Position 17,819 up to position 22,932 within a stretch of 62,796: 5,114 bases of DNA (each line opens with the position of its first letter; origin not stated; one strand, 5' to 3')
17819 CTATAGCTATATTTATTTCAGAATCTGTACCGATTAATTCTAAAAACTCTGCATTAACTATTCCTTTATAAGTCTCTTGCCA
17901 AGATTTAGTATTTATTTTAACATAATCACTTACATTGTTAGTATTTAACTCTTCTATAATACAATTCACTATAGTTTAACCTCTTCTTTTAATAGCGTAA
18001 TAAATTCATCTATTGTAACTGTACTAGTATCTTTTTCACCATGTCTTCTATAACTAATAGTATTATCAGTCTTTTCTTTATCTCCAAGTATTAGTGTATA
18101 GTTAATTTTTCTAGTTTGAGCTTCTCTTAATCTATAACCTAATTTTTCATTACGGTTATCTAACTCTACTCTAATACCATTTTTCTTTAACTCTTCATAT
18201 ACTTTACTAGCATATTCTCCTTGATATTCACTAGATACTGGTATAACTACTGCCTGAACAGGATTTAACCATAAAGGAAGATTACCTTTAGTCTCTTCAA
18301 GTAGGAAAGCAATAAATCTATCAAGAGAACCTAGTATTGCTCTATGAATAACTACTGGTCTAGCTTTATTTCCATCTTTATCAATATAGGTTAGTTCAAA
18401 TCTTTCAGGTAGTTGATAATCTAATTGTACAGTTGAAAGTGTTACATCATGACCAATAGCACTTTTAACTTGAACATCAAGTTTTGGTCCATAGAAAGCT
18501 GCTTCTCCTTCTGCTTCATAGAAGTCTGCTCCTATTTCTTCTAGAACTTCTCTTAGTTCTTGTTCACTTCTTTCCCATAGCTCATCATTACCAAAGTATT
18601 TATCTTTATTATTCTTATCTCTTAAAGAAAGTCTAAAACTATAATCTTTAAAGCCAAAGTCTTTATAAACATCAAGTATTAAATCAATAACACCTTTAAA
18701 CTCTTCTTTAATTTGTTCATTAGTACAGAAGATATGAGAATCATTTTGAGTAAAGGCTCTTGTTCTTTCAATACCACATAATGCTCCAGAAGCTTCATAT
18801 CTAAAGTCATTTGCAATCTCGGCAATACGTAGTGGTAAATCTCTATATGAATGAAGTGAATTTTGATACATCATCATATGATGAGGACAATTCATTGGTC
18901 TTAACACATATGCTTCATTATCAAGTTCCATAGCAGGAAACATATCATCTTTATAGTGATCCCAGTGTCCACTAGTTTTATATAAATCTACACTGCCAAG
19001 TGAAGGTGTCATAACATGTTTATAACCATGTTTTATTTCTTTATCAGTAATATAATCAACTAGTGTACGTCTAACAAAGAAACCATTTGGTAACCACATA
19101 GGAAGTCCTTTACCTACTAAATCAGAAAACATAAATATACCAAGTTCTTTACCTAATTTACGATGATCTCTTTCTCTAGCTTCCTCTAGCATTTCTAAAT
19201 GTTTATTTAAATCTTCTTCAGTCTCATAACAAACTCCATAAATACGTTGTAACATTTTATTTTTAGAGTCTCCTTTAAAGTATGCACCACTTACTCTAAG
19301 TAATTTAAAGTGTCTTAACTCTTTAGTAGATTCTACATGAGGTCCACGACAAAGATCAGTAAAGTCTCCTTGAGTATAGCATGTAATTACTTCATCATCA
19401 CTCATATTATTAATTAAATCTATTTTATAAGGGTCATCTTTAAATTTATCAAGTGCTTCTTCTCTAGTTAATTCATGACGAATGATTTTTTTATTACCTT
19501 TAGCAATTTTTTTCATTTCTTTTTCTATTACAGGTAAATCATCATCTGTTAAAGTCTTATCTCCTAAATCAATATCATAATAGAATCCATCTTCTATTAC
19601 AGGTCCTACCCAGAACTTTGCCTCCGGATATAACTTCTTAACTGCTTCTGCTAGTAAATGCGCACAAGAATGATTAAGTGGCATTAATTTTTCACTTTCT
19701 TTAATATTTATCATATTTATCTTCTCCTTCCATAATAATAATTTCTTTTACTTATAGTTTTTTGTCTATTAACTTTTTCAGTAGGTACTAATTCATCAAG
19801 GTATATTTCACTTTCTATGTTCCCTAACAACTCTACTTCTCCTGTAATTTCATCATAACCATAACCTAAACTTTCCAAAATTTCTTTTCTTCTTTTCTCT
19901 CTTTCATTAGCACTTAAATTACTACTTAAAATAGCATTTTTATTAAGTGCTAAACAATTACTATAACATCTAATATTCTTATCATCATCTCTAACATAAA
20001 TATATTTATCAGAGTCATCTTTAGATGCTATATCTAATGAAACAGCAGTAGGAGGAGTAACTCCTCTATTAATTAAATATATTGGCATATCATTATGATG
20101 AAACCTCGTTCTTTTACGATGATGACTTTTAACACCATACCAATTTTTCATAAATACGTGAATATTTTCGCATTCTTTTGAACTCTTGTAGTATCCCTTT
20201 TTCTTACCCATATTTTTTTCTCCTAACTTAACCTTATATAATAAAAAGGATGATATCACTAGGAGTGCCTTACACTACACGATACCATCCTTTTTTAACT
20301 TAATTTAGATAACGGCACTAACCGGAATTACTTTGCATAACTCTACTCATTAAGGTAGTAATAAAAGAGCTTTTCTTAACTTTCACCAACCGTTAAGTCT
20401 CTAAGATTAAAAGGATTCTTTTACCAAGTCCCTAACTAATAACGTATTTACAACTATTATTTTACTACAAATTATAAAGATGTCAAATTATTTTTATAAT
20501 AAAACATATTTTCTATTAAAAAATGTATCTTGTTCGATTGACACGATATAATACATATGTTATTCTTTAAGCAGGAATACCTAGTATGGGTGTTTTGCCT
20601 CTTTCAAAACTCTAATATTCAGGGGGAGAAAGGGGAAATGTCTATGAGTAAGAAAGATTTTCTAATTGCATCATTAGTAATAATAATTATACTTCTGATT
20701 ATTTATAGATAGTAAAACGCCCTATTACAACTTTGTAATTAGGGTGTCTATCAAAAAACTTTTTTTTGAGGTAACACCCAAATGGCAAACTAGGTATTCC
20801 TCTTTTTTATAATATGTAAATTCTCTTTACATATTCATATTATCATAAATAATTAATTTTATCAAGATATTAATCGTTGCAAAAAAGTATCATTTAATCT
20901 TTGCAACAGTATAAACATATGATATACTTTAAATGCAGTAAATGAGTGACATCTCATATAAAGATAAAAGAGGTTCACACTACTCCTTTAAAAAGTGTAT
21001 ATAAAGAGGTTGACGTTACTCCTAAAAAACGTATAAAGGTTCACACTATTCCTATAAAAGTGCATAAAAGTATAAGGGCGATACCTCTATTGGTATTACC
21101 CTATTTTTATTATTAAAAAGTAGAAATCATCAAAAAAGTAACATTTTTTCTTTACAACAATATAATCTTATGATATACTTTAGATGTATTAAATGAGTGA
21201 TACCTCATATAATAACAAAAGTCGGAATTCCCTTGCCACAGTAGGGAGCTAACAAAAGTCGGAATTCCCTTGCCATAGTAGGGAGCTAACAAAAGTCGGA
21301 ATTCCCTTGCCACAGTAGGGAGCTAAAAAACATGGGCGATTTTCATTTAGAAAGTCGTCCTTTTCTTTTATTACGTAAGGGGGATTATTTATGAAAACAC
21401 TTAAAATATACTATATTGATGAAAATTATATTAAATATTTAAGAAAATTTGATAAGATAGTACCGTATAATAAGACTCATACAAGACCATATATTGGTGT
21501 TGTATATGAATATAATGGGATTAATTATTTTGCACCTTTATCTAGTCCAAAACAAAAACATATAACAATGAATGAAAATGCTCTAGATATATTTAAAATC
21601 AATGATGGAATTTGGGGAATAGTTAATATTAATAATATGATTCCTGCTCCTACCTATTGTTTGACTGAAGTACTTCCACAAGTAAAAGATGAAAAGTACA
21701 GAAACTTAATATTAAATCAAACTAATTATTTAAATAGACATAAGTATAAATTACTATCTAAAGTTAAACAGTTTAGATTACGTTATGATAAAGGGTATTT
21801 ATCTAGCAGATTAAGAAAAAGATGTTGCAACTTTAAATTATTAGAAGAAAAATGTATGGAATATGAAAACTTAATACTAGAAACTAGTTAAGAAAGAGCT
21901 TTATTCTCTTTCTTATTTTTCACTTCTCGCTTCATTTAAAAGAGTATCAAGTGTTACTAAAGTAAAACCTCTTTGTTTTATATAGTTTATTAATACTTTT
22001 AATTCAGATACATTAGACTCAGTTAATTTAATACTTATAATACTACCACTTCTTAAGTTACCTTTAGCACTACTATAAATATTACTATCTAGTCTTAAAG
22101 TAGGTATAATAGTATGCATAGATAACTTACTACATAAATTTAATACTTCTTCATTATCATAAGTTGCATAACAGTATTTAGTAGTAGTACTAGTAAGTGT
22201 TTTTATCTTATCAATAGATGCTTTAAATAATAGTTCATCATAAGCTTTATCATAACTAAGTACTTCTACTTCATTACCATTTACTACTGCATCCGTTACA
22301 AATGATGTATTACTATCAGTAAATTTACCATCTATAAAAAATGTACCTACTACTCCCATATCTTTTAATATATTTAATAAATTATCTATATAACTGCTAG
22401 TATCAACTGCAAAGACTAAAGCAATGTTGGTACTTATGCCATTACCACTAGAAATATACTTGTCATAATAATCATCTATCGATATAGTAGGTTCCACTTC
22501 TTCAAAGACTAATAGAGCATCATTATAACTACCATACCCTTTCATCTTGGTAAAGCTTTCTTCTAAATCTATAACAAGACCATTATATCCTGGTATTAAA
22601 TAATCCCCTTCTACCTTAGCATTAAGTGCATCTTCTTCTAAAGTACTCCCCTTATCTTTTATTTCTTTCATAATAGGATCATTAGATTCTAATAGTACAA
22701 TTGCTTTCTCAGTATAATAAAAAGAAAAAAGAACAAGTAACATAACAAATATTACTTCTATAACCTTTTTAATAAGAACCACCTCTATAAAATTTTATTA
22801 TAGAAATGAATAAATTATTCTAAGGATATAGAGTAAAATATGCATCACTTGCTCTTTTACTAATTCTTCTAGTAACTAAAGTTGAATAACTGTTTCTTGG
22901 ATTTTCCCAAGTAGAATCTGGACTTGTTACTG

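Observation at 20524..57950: Family of four unannotated type I TA-like loci sharing one RNA scaffold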

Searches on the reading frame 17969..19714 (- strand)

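Call 59: search_protein_families(library=pfam, proteins=[window:17969-19714:-], max_evalue=0.001)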
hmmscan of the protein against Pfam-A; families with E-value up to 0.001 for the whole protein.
window:17969-19714:- (581 aa): 3 families
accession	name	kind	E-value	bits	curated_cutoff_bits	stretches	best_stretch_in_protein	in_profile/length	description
PF00587.30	tRNA-synt_2b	-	9.6e-41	140.2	29.3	1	265-474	6-178/179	tRNA synthetase class II core domain (G, H, P, S and T)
PF03129.25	HGTP_anticodon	-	2.7e-25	88.8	21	1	487-577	1-93/94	Anticodon binding domain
PF07973.19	tRNA_SAD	-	8.2e-18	64.6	24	1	110-159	1-44/44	Threonyl and Alanyl tRNA synthetase second additional domain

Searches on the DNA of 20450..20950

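Call 12: search_rna_families(source=window, start=20450, end=20950, threshold=evalue, max_evalue=10)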
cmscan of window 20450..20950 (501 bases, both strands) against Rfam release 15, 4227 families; matches with E-value up to 10: 9.
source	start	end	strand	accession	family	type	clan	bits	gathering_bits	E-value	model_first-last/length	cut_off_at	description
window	20663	20751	+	RF02705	B_rapa_snoR775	Gene; snRNA; snoRNA; HACA-box;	-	25.6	64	0.17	1-127/127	no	Brassica rapa small nucleolar RNA 775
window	20738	20813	+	RF00474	snosnR57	Gene; snRNA; snoRNA; CD-box;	-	20.2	50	2.3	1-95/95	no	Small nucleolar RNA snR57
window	20617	20676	-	RF02282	TtnuCD5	Gene; snRNA; snoRNA; CD-box;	-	19.1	70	4.7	1-77/77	no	Tetrahymena snoRNA TtnuCD5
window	20876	20939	+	RF00341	snoZ39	Gene; snRNA; snoRNA; CD-box;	-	18.2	39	1.3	12-55/63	no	Small nucleolar RNA Z39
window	20881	20946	+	RF02153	NBR2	Gene; lncRNA;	-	17.6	40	4.8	1-63/63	no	Neighbour of BRCA1 gene 2 converved region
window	20811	20841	-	RF02544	mt-tmRNA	Gene;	CL00001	15.9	65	9.2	1-77/77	no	Mitochondrion-encoded tmRNA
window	20667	20743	+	RF01459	rliE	Gene; sRNA;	-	15.4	90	4.9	1-222/222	no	Listeria sRNA rliE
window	20665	20709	+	RF02350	psRNA6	Gene; sRNA;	-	9.2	60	3.7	1-333/333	no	Nitrosomonas sRNA psRNA6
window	20808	20849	+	RF02350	psRNA6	Gene; sRNA;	-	8.5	60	6.3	1-333/333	no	Nitrosomonas sRNA psRNA6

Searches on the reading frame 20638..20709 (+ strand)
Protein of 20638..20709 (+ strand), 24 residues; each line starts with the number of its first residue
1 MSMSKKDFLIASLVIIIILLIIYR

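Call 21: search_protein_families(library=pfam, proteins=[window:20638-20709:+], max_evalue=10)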
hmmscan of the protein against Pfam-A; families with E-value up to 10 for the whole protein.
seq(24 aa): 1 family
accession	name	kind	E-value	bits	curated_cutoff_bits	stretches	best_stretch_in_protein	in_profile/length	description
PF25727.1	UL74A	-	0.79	9.9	27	1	10-24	13-27/54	Cytomegalovirus UL74A protein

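Call 22: search_protein_families(library=ncbifam, proteins=[window:20638-20709:+], max_evalue=10)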
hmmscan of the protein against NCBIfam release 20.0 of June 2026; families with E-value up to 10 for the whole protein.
seq(24 aa): 0 families

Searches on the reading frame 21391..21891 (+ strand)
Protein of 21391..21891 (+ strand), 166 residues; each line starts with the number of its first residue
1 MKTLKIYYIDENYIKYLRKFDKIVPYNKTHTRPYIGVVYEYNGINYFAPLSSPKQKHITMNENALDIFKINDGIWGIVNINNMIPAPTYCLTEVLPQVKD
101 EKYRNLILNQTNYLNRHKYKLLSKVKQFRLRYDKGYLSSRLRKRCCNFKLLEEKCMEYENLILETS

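Call 59: search_protein_families(library=pfam, proteins=[window:21391-21891:+], max_evalue=0.001)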
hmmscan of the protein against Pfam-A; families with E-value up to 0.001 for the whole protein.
window:21391-21891:+ (166 aa): 1 family
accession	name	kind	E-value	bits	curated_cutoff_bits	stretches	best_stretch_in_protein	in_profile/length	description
PF13958.12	ToxN_toxin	-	2.6e-41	141.9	25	1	4-158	1-159/159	Toxin ToxN, type III toxin-antitoxin system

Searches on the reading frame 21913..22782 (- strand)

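Call 59: search_protein_families(library=pfam, proteins=[window:21913-22782:-], max_evalue=0.001)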
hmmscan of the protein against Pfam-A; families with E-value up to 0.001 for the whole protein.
window:21913-22782:- (289 aa): 1 family
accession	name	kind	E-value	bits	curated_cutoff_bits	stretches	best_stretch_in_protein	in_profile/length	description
PF01522.26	Polysacc_deac_1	-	2.3e-05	24.8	23.1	1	120-181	9-70/124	Polysaccharide deacetylase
